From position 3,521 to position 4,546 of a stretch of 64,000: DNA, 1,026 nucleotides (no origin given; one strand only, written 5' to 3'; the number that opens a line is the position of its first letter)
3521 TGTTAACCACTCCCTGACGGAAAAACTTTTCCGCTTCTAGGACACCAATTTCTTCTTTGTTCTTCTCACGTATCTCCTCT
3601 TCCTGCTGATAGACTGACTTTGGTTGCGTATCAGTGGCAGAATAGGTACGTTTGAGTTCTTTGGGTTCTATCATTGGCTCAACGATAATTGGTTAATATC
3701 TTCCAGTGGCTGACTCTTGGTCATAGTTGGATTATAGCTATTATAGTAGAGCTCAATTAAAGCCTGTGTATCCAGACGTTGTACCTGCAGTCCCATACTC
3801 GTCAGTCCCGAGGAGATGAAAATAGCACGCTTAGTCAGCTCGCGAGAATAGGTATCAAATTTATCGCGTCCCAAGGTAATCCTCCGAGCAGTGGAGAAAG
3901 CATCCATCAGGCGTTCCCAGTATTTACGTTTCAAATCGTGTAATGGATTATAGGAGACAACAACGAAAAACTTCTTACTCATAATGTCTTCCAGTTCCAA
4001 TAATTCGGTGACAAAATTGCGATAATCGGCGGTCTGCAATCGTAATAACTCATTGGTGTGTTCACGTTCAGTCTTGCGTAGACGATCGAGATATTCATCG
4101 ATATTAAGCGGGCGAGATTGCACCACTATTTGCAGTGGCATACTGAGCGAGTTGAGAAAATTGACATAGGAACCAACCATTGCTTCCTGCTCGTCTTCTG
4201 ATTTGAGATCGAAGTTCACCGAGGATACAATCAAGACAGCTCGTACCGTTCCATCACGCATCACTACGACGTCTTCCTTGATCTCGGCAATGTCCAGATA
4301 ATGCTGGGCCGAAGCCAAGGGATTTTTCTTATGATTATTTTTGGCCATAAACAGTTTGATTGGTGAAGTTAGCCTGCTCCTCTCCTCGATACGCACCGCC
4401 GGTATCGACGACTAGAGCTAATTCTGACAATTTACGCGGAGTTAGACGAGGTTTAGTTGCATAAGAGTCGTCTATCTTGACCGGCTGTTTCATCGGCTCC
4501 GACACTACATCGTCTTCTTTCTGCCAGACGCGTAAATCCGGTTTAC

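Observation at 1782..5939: Minimal T4SS-like block 1: PrgI/VirB3-like gene, VirB4 encoded as two translationally coupled ORFs, and three small membrane proteins, with no coupling protein or relaxase in 64 kb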

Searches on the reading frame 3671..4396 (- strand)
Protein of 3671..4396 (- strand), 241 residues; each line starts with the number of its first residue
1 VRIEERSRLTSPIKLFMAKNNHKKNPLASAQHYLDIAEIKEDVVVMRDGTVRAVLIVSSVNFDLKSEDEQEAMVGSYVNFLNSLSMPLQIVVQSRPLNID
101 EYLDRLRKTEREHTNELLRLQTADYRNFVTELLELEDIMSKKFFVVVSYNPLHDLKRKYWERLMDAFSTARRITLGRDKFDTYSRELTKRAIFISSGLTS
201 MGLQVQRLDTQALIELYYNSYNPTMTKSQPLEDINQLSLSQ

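Call 3: search_protein_families(library=pfam, proteins=[window:3671-4396:-], max_evalue=0.1)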
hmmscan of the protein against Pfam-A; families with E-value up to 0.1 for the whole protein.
window:3671-4396:- (241 aa): 3 families
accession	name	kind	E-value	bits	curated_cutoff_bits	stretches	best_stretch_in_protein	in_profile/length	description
PF11130.14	TraC_F_IV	-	0.0013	18.3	28.1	1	48-234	21-183/375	TraC protein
PF18136.6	DNApol_Exo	-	0.034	13.7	26.7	1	40-165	120-238/282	DNA mitochondrial polymerase exonuclease domain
PF02388.22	FemAB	-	0.084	12.1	24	0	153-198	213-258/406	FemAB family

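Call 8: search_solved_structures(query=window:3671-4396:-, max_evalue=10, show_alignments=2)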
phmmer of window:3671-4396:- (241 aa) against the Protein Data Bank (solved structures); distinct sequences matched with E-value up to 10: 0.

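Call 9: find_homologous_proteins(query=window:3674-4348:-, max_evalue=0.001)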
Query seq(225 aa) (225 aa): 1074 proteins with E <= 0.001 among 1273 candidates; the best 120 are listed.
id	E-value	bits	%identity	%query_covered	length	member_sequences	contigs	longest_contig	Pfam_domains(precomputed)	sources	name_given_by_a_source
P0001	9.7e-128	442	92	100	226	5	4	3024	PF26593.2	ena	-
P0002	3.4e-109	381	80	96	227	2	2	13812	PF26593.2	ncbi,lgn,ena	-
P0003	3.0e-108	378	79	96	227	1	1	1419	PF26593.2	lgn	-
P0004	1.9e-105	369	74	99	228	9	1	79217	PF26593.2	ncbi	-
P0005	1.1e-101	357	76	94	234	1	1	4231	PF26593.2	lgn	-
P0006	2.9e-99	349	73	95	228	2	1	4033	PF26593.2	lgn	-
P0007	3.9e-94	332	71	96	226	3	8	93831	PF26593.2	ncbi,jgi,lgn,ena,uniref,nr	ncbi:MAG: hypothetical protein A3B30_01175 [Candidatus Komeilibacteria bacterium RIFCSPLOWO2_01_FULL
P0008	8.5e-94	331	69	100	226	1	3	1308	PF26593.2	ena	-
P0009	7.0e-93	328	71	96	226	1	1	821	PF26593.2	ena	-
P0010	1.3e-92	327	69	97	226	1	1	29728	PF26593.2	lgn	-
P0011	3.1e-92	326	68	100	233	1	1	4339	PF26593.2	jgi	-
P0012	3.6e-92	326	70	95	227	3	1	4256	PF26593.2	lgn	-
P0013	4.1e-92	325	67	100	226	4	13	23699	PF26593.2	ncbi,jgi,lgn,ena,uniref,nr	ncbi:MAG: hypothetical protein A3B31_01660 [Candidatus Komeilibacteria bacterium RIFCSPLOWO2_01_FULL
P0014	2.0e-91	323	67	100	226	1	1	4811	PF26593.2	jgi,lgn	-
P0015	2.9e-91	323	66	100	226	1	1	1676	PF26593.2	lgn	-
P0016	3.4e-91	322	68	97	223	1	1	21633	PF26593.2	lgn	-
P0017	3.8e-91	322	67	100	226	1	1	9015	PF26593.2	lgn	-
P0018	5.6e-91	322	69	96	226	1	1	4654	PF26593.2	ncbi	-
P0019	5.7e-91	322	67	95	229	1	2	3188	PF26593.2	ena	-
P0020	6.1e-91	322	69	95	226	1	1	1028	PF26593.2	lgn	-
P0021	1.4e-90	320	69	96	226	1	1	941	PF26593.2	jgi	-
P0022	4.2e-90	319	69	96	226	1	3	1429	PF26593.2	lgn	-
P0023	4.9e-90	319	65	100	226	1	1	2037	PF26593.2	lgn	-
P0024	3.0e-89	316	64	100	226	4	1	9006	PF26593.2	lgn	-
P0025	1.7e-88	314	67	96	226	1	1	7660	PF26593.2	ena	-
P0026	4.1e-88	312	67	96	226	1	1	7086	PF26593.2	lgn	-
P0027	4.6e-88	312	68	96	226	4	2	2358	PF26593.2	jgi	jgi:hypothetical protein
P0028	1.1e-87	311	63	100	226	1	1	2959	PF26593.2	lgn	-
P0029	1.4e-86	307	63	100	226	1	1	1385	PF26593.2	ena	-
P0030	6.8e-86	305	72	88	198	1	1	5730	PF26593.2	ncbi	ncbi:MAG: hypothetical protein A2677_02390, partial [Candidatus Komeilibacteria bacterium RIFCSPHIGH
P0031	2.8e-85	303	63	96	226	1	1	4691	PF26593.2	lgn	-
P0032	5.2e-85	302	64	95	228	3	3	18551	PF26593.2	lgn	-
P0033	2.4e-84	300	63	96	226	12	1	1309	PF26593.2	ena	-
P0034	2.6e-84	300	64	94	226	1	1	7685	PF26593.2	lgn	-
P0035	4.2e-84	299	63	96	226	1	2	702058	PF26593.2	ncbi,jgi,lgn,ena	ncbi:MAG: hypothetical protein WCS88_01450 [Patescibacteria group bacterium]|jgi:hypothetical protei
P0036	4.8e-84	299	64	95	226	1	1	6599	PF26593.2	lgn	-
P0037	6.9e-84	299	61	94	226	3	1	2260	PF26593.2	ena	-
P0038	8.0e-84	298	66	94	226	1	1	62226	PF26593.2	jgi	jgi:hypothetical protein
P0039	8.5e-84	298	63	95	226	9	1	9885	PF26593.2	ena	-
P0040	3.0e-83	296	64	95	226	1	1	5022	PF26593.2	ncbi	-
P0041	4.5e-83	296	62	98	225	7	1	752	PF26593.2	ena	-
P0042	4.7e-83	296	63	96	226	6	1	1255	PF26593.2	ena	-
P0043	9.0e-83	295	62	95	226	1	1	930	PF26593.2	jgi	-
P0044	1.1e-82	295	61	95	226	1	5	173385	PF26593.2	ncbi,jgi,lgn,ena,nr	ncbi:hypothetical protein HOB10_01230 [Candidatus Parcubacteria bacterium]|jgi:hypothetical protein|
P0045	1.3e-82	294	63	94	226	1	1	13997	PF26593.2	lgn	-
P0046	1.3e-82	294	64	94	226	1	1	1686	PF26593.2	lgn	-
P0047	1.8e-82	294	62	99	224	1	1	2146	PF26593.2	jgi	jgi:hypothetical protein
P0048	2.6e-82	293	64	94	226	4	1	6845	PF26593.2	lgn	-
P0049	3.5e-82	293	64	94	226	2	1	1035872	PF26593.2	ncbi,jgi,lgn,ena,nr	ncbi:hypothetical protein KKH39_02315 [Patescibacteria group bacterium]|nr:hypothetical protein [Pat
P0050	3.7e-82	293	61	96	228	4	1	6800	PF26593.2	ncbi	-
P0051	4.2e-82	293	62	99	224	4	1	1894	PF26593.2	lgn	-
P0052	4.9e-82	293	63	95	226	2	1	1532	PF26593.2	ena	-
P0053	7.7e-82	292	63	94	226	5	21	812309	PF26593.2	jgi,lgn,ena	jgi:hypothetical protein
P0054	7.8e-82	292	62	95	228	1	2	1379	PF26593.2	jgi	jgi:hypothetical protein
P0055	9.3e-82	292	63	95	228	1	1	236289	PF26593.2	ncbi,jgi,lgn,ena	ncbi:MAG: hypothetical protein WC465_02710 [Patescibacteria group bacterium]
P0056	1.1e-81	291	61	96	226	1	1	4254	PF26593.2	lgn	-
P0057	1.3e-81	291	61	94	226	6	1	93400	PF26593.2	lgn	-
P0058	1.4e-81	291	61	99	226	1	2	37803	PF26593.2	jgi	jgi:hypothetical protein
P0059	1.8e-81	291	62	95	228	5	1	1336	PF26593.2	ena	-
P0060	3.5e-81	290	61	95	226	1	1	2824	PF26593.2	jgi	-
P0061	4.0e-81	290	61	99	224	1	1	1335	PF26593.2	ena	-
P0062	4.1e-81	290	61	97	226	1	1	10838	PF26593.2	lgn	-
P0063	4.3e-81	289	62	95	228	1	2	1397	PF26593.2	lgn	-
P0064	5.0e-81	289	59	97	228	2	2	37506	PF26593.2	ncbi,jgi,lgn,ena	-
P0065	5.4e-81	289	61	99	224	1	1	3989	PF26593.2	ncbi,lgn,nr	ncbi:MAG: TraC family protein [bacterium]|nr:TraC family protein [bacterium]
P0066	5.7e-81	289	60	97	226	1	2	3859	PF26593.2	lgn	-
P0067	8.7e-81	288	61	94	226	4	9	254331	PF26593.2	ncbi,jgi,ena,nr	ncbi:hypothetical protein HON36_06065 [Candidatus Parcubacteria bacterium]|jgi:hypothetical protein|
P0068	1.3e-80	288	61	95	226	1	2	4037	PF26593.2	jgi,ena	-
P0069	1.3e-80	288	61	96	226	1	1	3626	PF26593.2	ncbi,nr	ncbi:hypothetical protein K8R42_04815 [bacterium]|nr:hypothetical protein [bacterium]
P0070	1.6e-80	288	61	95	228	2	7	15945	PF26593.2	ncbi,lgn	-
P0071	2.0e-80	287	60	96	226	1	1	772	PF26593.2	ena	-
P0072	2.1e-80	287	60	95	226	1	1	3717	PF26593.2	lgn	-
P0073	2.2e-80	287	62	95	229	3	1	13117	PF26593.2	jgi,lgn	-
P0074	2.6e-80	287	61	98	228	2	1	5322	PF26593.2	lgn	-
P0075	2.9e-80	287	63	94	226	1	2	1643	PF26593.2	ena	-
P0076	3.0e-80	287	60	95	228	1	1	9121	PF26593.2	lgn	-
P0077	3.9e-80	286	60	94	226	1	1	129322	PF26593.2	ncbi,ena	-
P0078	4.0e-80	286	59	95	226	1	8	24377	PF26593.2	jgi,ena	-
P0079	4.5e-80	286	61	98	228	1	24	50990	PF26593.2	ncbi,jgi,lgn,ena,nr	ncbi:MAG: hypothetical protein UR94_C0028G0008 [Parcubacteria group bacterium GW2011_GWA2_36_10]|nr:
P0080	5.0e-80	286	60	98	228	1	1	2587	PF11130.15,PF26593.2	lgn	-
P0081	6.2e-80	286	59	94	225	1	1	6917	PF26593.2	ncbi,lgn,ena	-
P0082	8.1e-80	285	60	98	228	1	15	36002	PF11130.15,PF26593.2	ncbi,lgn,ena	-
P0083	9.4e-80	285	59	98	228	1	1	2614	PF11130.15,PF26593.2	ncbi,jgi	jgi:hypothetical protein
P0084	9.5e-80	285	58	95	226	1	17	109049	PF26593.2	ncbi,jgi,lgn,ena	-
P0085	9.6e-80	285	61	95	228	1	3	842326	PF26593.2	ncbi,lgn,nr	ncbi:hypothetical protein H6761_02600 [Candidatus Nomurabacteria bacterium]|nr:hypothetical protein 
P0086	1.2e-79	285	60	97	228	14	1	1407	PF26593.2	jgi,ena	-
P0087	1.3e-79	285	59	98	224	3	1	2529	PF26593.2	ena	-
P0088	1.4e-79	285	64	93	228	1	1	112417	PF26593.2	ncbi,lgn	-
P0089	2.2e-79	284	60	95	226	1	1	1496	PF26593.2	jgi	jgi:hypothetical protein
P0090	2.4e-79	284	59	98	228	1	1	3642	PF26593.2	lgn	-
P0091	2.6e-79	284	60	98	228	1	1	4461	PF26593.2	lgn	-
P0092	2.6e-79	284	60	94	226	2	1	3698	PF26593.2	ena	-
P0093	2.8e-79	284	60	95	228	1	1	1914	PF26593.2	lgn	-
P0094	3.2e-79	283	61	95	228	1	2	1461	PF26593.2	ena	-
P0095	3.4e-79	283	62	95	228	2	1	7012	PF26593.2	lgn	-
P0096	3.4e-79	283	61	94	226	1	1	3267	PF26593.2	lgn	-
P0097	3.7e-79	283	61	95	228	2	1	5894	PF26593.2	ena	-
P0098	4.8e-79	283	63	94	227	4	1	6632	PF26593.2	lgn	-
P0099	6.1e-79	282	61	96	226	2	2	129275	PF26593.2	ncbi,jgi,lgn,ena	ncbi:MAG: hypothetical protein WCV71_02685 [Patescibacteria group bacterium]|jgi:hypothetical protei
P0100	6.2e-79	282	60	98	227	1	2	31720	PF26593.2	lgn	-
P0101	6.4e-79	282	59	98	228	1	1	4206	PF11130.15,PF26593.2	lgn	-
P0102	7.3e-79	282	61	96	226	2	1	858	PF26593.2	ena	-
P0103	8.6e-79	282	60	98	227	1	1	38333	PF26593.2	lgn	-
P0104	9.5e-79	282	59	99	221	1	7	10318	PF26593.2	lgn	-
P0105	9.6e-79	282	59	94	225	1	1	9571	PF26593.2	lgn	-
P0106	1.2e-78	281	62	95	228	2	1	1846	PF26593.2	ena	-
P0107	2.9e-78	280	61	98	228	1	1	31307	PF26593.2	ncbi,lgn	-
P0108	3.5e-78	280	60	94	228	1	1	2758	PF26593.2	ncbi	-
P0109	7.9e-78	279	61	98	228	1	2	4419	PF26593.2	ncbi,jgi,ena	-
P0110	1.1e-77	278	62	95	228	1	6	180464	PF26593.2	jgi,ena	jgi:hypothetical protein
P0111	1.1e-77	278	61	94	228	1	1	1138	PF26593.2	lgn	-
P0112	1.3e-77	278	61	97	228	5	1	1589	PF26593.2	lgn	-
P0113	2.1e-77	277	59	94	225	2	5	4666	PF26593.2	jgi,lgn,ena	-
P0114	7.5e-77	276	58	94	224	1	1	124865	PF26593.2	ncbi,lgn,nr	ncbi:MAG: hypothetical protein C3F02_02655 [Parcubacteria group bacterium]|nr:MAG: hypothetical prot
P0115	9.6e-77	275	76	72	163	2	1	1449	PF26593.2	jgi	jgi:hypothetical protein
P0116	1.6e-76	275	59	95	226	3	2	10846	PF26593.2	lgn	-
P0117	2.9e-76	274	57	94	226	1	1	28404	PF26593.2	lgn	-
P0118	6.1e-76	273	58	94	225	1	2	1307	PF26593.2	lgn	-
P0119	6.7e-76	273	62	93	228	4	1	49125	PF26593.2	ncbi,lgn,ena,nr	ncbi:TraC family protein [Patescibacteria group bacterium]|nr:TraC family protein [Patescibacteria g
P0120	1.8e-73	265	58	95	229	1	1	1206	PF26593.2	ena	-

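Call 12: search_dna_similar(query=window:3671-4348:-, collection=plasmids, mode=protein, max_evalue=1, max_rows=25)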
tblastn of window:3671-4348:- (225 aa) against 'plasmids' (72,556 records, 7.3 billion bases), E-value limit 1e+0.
Records with a match: 103; places in all: 104; records where one place covers at least 80% of the query: 52.
Best place of each record, by identity: <60% 103.
By first word of the organism name: Clostridium 21; Bacillus 12; Paenibacillus 9; Geobacillus 8; Parageobacillus 6; Cytobacillus 5; Lysinibacillus 4; Planococcus 4; Brevibacillus 3; Clostridioides 2; and 23 more.
By predicted mobility (MOB-suite, as given by PLSDB): non-mobilizable 78; conjugative 15; mobilizable 10.
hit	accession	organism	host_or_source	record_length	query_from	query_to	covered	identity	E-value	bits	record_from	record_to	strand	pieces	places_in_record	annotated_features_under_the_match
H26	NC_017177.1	Clostridioides difficile BI1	Homo sapiens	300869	2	205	91%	28.2%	4e-11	69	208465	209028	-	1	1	hypothetical protein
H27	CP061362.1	Clostridioides sp. ES-W-0016-02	water,pond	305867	2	205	91%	28.2%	5e-11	69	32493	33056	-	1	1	hypothetical protein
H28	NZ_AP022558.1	Geobacillus subterraneus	-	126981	2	206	91%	27.6%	1e-10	68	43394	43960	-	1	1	hypothetical protein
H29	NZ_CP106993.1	Paenibacillus thiaminolyticus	mixed culture,sour bamboo shoots sample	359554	8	206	88%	28.4%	5e-13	75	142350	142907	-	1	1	hypothetical protein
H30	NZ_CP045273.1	Priestia megaterium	pure culture,Paper surface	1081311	10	219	93%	26.9%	1e-10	68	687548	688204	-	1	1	none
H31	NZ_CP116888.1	Aneurinibacillus sp. Ricciae_BoGa-3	whole organism,Plant material,Lab grown ...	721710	11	206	87%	27.8%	7e-15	80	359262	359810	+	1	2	hypothetical protein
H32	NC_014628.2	Paenibacillus polymyxa SC2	-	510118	8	206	88%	27.0%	2e-11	70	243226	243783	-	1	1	hypothetical protein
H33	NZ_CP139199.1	Paenibacillus polymyxa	mixed culture,soil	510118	8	206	88%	27.0%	2e-11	70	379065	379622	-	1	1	hypothetical protein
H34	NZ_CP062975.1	Pontibacillus sp. ALD_SL1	mangrove mud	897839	11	217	92%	25.3%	2e-16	84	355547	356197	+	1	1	hypothetical protein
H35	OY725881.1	Subdoligranulum variabile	-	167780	12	215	91%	25.7%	3e-9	64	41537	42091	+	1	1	record has no annotation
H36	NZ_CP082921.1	Sutcliffiella horikoshii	cell culture,water from a container for ...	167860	17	223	92%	25.1%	2e-3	46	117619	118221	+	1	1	hypothetical protein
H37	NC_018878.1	Bacillus thuringiensis Bt407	-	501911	11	206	87%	26.0%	4e-8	60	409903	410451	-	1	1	hypothetical protein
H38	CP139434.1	Brevibacillus halotolerans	cell culture,freshwater soil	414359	8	206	88%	25.5%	5e-14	77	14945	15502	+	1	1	hypothetical protein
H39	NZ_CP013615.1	Clostridium perfringens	canine,Pure culture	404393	13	206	86%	26.1%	1e-12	74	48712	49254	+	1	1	hypothetical protein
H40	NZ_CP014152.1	Clostridium botulinum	Microbial isolate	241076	19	224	92%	24.3%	3e-4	49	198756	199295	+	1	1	TraC family protein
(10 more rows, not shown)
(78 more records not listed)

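Call 15: search_protein_families(library=ncbifam, proteins=[window:3671-4348:-], max_evalue=0.1)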
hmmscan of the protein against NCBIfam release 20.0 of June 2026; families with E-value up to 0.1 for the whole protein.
window:3671-4348:- (225 aa): 5 families
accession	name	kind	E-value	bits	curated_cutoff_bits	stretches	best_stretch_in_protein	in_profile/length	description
NF045975.1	VirB4_plasma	equivalog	5e-10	37.8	590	1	7-143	97-245/894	Mbov_0397 family ICE element conjugal transfer ATPase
NF041427.1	TrsD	subfamily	1e-08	35.3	200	1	20-150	21-157/201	TrsD/TraD family conjugative transfer protein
NF045971.1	conju_CD1110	equivalog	0.0017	16.7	325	1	23-130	10-119/752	VirB4-like conjugal transfer ATPase, CD1110 family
NF042935.1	SCO6880_fam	subfamily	0.0047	15.9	60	0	166-210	246-291/477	SCO6880 family protein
NF010427.0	PRK13853.1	equivalog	0.076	10.9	957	1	13-63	11-62/789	type IV secretion system protein VirB4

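Call 25: find_related_loci(query=window:3671-4348:-, collection=genome_contigs, flank=8000)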
Query window:3671-4348:- (225 aa) in genome_contigs; peptide patterns used: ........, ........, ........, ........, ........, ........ (x = any residue, [..] = any of these).
65 stretches matched a pattern; 6 encode a relative of the query (tblastn E <= 1e-3); 6 distinct loci.
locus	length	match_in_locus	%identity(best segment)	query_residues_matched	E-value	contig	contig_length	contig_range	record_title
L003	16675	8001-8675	100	1-225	4e-152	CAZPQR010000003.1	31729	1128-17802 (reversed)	MAG TPA_asm: uncultured Gammaproteobacteria bacterium isolate SRP189682_co1_236 genome assembly, contig: NODE_2052_lengt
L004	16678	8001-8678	92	1-225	3e-140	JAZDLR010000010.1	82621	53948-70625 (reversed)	MAG: Candidatus Komeilibacteria bacterium isolate MEGAHIT-group-0.611 k141_7682873, whole genome shotgun sequence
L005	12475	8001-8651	80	8-224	8e-119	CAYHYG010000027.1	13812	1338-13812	MAG TPA_asm: uncultured Gammaproteobacteria bacterium isolate ERP119705_co16_30 genome assembly, contig: NODE_3515_lengt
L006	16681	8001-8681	76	1-223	5e-118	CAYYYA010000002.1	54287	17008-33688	MAG TPA_asm: uncultured Gammaproteobacteria bacterium isolate SRP298887_co1_32 genome assembly, contig: NODE_346_length_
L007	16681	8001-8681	77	1-223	9e-118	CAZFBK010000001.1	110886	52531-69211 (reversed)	MAG TPA_asm: uncultured Gammaproteobacteria bacterium isolate SRP286056_co1_112 genome assembly, contig: NODE_125_length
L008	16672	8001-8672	74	2-223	6e-116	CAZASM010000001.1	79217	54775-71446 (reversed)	MAG TPA_asm: uncultured Gammaproteobacteria bacterium isolate binchicken_co105_63 genome assembly, contig: NODE_338_leng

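Call 43: search_protein_representatives(alignment_id=A2)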
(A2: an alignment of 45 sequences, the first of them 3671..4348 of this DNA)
Query: 45 sequences, 226 profile positions. Proteins with E-value up to 0.001 (for the whole library): 3381; up to 1e-10: 1666; up to 1e-30: 503. The best 150 are listed.
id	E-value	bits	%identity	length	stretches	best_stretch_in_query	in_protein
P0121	1.9e-90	318.6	-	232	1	3-225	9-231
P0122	8.6e-75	267.4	-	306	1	6-224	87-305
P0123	7.5e-71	254.5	-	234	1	1-224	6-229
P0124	1.5e-68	247.0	-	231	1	6-225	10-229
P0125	7.6e-68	244.6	-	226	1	6-224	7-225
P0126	4.1e-67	242.3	-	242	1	4-220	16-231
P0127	1.0e-66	240.9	-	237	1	6-225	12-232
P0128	1.4e-66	240.5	-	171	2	1-124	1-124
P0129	1.5e-66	240.4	-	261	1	1-222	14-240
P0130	1.7e-66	240.2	-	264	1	9-225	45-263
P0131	8.1e-66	238.0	-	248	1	8-223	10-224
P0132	3.2e-65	236.0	-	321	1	11-220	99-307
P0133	3.7e-65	235.8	-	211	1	1-154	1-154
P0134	4.7e-65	235.5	-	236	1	9-223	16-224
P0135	1.2e-64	234.1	-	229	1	4-215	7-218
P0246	2.0e-50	187.7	-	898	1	3-222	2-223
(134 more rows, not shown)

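Call 45: predict_structure(alignment_id=A2)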
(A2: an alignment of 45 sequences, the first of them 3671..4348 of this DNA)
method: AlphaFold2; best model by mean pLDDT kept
length: 225 residues; sequences in the alignment: 45
mean_pLDDT: 69.3   pTM: 0.59
mean pLDDT of the five models: 69.3, 65.1, 64.5, 60.5, 57.5
residues with pLDDT >= 90: 12; 70-90: 127; 50-70: 42; < 50: 44
segments of 3 or more residues with pLDDT < 50: 1-17, 122-124, 205-218, 220-225
pLDDT, mean of each block of 10 residues (from residue 1): 33 49 83 84 71 79 79 61 69 84 79 64 64 81 72 58 88 91 83 77 48 43 35
secondary structure, 60 per line:
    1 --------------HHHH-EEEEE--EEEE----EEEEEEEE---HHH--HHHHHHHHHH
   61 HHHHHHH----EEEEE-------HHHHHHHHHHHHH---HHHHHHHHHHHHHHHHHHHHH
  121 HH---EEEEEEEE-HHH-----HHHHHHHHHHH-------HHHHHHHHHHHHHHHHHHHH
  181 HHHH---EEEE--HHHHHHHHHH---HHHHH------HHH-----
elements in order: H15-18 E20-24 E27-30 E35-42 H51-67 E72-76 H84-96 H100-122 E126-133 H143-153 H161-184 E188-191 H194-203 H207-211
